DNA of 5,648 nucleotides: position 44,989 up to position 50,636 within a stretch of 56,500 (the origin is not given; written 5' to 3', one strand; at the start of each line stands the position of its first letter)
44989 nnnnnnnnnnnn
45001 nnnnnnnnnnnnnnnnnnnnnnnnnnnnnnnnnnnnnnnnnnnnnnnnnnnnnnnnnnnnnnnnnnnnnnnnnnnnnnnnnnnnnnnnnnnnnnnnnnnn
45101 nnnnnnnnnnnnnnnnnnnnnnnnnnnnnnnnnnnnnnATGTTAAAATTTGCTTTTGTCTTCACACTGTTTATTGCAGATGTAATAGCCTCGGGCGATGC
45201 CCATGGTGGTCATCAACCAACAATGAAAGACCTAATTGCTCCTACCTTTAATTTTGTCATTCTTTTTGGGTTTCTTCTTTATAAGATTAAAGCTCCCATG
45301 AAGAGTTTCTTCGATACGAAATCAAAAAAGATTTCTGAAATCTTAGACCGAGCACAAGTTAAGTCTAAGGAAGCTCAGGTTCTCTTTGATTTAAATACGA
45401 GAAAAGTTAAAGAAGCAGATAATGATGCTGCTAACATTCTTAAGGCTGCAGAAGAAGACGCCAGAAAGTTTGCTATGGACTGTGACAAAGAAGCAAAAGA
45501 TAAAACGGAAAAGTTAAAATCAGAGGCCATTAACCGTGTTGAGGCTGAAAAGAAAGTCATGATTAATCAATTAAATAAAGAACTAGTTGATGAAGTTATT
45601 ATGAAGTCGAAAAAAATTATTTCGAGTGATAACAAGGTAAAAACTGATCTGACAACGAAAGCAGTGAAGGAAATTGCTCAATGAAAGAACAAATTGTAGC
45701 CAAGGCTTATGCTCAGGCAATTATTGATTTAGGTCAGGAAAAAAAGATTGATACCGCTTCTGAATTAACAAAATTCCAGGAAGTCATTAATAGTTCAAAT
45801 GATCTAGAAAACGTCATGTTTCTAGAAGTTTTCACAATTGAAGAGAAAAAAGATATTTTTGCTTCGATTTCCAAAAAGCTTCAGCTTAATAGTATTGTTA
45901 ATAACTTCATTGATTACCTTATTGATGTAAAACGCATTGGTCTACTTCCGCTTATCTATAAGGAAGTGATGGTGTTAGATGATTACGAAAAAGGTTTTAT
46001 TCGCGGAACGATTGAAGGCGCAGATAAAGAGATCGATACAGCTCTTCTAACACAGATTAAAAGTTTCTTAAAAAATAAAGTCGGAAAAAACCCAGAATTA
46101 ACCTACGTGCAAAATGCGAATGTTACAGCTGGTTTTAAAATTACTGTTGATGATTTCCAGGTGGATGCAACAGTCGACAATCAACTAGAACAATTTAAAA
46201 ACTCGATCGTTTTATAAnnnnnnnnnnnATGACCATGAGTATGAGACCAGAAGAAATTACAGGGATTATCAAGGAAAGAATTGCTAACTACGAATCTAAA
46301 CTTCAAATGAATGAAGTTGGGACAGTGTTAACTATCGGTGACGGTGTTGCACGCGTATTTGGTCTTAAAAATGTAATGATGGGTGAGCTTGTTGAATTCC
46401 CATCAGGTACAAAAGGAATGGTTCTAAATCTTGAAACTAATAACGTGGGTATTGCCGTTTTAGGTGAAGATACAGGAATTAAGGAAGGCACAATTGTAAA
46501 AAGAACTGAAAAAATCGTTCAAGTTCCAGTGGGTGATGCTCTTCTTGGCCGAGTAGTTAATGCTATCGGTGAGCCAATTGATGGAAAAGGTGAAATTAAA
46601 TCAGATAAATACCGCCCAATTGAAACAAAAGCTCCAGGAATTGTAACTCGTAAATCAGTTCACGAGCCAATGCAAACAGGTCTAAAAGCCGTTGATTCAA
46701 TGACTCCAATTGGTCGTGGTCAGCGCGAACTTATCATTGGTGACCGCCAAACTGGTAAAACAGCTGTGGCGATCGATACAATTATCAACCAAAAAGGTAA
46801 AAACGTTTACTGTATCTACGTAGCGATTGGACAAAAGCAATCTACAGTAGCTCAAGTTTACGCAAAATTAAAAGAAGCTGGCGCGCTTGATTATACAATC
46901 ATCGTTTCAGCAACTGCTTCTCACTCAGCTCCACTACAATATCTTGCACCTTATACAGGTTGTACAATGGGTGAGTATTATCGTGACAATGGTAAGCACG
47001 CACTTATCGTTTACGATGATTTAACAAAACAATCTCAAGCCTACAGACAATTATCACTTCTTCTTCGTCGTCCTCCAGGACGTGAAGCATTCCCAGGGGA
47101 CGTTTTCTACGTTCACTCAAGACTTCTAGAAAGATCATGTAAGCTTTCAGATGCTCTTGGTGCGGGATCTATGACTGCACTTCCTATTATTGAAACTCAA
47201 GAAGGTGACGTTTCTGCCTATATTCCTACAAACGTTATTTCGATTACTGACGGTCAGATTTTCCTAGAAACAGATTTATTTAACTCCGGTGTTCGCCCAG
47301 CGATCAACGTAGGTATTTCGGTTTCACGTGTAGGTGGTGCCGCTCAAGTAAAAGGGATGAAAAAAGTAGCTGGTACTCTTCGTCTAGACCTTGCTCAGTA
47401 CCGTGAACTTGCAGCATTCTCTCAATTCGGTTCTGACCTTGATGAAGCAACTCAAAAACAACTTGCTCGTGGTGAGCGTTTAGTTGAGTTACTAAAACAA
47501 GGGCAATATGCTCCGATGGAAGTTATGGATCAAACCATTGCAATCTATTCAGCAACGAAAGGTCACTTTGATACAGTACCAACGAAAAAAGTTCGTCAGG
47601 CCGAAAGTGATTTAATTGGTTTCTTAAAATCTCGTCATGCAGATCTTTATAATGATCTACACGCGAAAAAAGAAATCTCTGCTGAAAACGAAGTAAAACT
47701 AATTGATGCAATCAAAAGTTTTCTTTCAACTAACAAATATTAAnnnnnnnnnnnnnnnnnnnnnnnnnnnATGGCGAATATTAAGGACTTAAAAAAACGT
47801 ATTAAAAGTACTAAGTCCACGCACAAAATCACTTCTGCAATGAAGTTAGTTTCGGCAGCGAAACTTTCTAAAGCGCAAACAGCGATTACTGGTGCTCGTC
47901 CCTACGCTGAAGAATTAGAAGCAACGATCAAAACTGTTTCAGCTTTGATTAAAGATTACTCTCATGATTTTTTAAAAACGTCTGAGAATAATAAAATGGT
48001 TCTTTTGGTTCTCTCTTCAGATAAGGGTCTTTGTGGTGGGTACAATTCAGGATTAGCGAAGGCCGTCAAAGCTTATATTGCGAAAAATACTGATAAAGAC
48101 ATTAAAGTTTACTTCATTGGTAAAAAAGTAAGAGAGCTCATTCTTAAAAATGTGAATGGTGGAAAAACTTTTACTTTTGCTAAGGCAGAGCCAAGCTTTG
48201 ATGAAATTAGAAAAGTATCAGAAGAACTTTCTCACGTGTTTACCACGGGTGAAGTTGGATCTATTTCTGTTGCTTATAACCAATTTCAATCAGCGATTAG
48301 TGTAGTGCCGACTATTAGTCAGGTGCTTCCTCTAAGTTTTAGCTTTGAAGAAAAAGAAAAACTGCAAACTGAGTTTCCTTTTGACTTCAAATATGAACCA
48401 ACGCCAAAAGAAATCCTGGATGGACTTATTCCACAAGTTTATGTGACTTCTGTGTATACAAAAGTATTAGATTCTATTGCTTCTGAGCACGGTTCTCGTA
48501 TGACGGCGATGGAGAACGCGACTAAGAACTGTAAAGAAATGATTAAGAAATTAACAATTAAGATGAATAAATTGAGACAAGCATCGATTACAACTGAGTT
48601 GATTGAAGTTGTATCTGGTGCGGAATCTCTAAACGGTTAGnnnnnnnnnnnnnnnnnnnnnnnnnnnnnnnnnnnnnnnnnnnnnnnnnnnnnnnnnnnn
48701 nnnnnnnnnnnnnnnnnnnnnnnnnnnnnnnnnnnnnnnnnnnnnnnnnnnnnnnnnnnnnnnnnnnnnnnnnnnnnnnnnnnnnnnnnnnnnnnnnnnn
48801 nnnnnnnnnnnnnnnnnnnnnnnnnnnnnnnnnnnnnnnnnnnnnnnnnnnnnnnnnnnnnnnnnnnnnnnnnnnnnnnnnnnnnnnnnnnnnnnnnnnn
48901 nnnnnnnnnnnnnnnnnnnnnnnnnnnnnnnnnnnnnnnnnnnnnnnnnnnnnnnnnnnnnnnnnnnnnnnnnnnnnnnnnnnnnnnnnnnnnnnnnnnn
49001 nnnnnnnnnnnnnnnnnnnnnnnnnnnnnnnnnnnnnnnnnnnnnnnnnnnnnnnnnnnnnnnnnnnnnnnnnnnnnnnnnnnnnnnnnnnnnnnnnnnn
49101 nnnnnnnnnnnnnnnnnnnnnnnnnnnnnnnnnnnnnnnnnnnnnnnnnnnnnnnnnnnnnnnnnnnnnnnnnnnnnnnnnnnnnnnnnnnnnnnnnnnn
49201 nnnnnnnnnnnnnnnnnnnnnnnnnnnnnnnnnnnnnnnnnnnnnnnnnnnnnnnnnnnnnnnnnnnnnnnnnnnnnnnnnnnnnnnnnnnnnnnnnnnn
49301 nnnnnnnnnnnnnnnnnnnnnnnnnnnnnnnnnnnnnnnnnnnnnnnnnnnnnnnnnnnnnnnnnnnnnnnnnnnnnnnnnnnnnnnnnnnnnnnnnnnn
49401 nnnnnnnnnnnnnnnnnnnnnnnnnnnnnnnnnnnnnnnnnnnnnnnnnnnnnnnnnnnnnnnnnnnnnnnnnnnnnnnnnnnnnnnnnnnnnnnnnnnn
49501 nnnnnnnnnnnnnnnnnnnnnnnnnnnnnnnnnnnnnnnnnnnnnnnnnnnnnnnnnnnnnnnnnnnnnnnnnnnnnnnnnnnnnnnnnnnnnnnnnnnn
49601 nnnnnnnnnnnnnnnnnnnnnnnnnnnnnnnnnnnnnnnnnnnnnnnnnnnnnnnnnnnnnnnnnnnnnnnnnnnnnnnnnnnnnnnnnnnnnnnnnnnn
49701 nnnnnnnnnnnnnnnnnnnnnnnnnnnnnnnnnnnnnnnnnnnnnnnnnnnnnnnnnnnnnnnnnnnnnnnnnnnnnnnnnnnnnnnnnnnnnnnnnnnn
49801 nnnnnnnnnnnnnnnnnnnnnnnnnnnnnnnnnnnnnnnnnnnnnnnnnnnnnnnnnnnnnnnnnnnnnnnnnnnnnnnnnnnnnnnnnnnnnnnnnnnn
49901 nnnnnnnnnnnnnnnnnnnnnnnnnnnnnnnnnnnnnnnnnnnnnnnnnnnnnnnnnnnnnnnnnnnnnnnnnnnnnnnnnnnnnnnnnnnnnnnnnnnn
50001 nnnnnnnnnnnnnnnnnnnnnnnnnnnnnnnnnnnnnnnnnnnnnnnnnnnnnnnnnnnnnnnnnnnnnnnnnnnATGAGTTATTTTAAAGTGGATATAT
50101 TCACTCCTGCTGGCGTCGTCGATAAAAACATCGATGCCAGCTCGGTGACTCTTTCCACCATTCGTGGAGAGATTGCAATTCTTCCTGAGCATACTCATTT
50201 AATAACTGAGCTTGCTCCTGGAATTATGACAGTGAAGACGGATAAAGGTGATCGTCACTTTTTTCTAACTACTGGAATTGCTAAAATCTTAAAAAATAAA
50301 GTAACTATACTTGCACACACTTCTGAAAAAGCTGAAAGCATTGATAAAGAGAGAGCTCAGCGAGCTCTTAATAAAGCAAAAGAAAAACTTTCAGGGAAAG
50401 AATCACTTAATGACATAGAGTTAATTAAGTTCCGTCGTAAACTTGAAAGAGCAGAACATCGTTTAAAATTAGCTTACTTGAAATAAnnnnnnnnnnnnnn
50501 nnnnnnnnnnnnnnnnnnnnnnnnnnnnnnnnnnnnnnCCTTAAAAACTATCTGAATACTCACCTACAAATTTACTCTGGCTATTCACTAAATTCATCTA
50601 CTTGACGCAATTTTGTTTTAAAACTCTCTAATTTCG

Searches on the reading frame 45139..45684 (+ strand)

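Call 10: search_protein_families(library=pfam, proteins=[window:45139-45684:+])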
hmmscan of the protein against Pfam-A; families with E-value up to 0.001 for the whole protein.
window:45139-45684:+ (181 aa): 2 families
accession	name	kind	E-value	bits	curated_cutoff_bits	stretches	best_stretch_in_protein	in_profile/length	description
PF00430.23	ATP-synt_B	-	3.6e-16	59.9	28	1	33-161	3-131/132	ATP synthase B/B' CF(0)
PF16999.10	V-ATPase_G_2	-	0.00011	23.2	28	1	87-144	29-86/104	Vacuolar (H+)-ATPase G subunit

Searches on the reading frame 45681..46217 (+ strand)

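Call 10: search_protein_families(library=pfam, proteins=[window:45681-46217:+])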
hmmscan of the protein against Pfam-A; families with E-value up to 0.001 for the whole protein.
window:45681-46217:+ (178 aa): 1 family
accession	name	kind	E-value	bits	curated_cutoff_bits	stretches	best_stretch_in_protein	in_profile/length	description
PF00213.23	OSCP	-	7.6e-30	104.7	22.3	1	6-175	1-171/172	ATP synthase delta (OSCP) subunit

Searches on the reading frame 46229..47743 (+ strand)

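Call 10: search_protein_families(library=pfam, proteins=[window:46229-47743:+])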
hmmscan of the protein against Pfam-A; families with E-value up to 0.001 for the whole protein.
window:46229-47743:+ (504 aa): 4 families
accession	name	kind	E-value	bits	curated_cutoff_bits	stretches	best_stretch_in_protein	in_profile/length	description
PF00006.31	ATP-synt_ab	-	5.9e-83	278.1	29.5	1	151-366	1-213/213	ATP synthase alpha/beta family, nucleotide-binding domain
PF00306.32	ATP-synt_ab_C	-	2.3e-47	160.9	27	1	373-498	1-126/126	ATP synthase alpha/beta chain, C terminal domain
PF02874.29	ATP-synt_ab_N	-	2.2e-17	63.8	20.9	1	28-93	3-68/69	ATP synthase alpha/beta family, beta-barrel domain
PF09378.16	HAS-barrel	-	3.4e-05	24.3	25.2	1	29-88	4-86/90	HAS barrel domain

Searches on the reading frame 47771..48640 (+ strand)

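Call 10: search_protein_families(library=pfam, proteins=[window:47771-48640:+])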
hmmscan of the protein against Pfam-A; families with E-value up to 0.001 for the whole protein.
window:47771-48640:+ (289 aa): 1 family
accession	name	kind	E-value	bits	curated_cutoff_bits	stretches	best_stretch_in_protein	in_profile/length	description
PF00231.24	ATP-synt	-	4.4e-91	306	39.9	1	3-287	1-285/285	ATP synthase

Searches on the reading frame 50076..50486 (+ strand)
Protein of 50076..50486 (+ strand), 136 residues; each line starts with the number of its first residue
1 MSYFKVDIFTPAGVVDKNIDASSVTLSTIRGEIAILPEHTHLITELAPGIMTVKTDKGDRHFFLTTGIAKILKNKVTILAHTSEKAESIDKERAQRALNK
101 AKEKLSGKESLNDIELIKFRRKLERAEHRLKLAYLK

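Call 10: search_protein_families(library=pfam, proteins=[window:50076-50486:+])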
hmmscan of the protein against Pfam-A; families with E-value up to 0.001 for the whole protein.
window:50076-50486:+ (136 aa): 2 families
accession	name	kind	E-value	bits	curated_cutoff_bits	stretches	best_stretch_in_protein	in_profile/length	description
PF02823.21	ATP-synt_DE_N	-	2.9e-18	66.1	27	1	4-82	1-79/80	ATP synthase, Delta/Epsilon chain, beta-sandwich domain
PF00401.25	ATP-synt_DE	-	8.7e-08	32.7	24.6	1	87-133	1-46/47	ATP synthase, Delta/Epsilon chain, long alpha-helix domain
